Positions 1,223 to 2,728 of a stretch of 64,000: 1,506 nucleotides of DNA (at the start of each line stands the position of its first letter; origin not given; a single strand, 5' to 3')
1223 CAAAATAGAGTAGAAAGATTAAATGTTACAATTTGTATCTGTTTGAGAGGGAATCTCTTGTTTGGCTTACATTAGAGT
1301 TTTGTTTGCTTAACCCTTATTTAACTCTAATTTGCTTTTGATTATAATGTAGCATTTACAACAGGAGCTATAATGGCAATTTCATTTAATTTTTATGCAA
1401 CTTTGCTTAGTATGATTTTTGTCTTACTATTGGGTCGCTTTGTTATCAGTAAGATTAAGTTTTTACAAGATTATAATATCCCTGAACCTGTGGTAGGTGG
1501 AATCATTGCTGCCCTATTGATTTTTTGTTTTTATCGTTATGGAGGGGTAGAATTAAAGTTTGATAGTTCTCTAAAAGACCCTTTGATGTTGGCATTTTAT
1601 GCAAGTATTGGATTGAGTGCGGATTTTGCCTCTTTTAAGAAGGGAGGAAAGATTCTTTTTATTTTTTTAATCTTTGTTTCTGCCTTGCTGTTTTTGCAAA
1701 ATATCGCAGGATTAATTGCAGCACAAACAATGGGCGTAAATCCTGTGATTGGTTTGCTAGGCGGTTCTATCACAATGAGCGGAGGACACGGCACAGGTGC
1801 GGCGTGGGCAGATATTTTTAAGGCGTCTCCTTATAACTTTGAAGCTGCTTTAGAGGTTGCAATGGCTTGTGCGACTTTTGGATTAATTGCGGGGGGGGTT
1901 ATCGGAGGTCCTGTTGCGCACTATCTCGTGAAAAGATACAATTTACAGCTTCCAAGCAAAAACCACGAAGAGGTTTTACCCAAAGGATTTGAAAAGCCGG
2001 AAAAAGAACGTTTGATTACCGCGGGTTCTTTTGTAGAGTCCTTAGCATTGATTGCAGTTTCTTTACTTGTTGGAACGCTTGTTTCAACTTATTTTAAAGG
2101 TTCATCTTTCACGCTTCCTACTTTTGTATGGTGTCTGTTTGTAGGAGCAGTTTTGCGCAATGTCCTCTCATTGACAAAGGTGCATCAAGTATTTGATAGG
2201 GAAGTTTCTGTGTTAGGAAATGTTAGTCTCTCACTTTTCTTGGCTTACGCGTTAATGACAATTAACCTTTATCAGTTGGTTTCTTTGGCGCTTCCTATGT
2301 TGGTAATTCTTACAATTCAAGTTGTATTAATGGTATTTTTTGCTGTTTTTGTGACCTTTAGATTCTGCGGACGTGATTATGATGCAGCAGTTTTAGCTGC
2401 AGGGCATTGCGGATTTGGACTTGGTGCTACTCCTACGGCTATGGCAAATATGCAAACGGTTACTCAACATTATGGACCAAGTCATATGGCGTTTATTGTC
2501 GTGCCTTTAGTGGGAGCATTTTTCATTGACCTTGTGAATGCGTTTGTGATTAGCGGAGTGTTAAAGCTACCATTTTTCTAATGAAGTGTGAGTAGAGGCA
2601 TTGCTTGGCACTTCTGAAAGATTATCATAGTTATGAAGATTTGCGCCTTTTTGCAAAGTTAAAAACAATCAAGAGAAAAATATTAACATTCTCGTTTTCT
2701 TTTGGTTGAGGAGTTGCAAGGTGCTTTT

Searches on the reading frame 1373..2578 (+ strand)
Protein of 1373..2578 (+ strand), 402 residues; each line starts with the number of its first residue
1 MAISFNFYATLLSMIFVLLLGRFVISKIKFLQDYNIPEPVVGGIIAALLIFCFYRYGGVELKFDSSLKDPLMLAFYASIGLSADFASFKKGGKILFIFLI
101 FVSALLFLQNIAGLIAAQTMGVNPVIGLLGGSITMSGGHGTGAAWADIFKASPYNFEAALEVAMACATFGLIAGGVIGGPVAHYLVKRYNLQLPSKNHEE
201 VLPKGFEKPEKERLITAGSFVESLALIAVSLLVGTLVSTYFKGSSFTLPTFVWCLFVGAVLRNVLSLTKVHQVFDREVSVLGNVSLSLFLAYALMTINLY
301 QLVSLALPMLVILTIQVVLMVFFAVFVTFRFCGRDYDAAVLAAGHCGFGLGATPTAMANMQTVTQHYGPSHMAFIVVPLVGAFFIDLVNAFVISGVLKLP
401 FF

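Call 53: search_protein_families(library=pfam, proteins=[window:1373-2578:+], max_evalue=0.0001)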
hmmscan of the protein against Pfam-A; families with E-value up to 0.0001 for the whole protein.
window:1373-2578:+ (402 aa): 1 family
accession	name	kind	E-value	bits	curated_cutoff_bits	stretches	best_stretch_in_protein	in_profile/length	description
PF03616.19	Glt_symporter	-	9.6e-150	498.8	26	1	3-369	1-368/368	Sodium/glutamate symporter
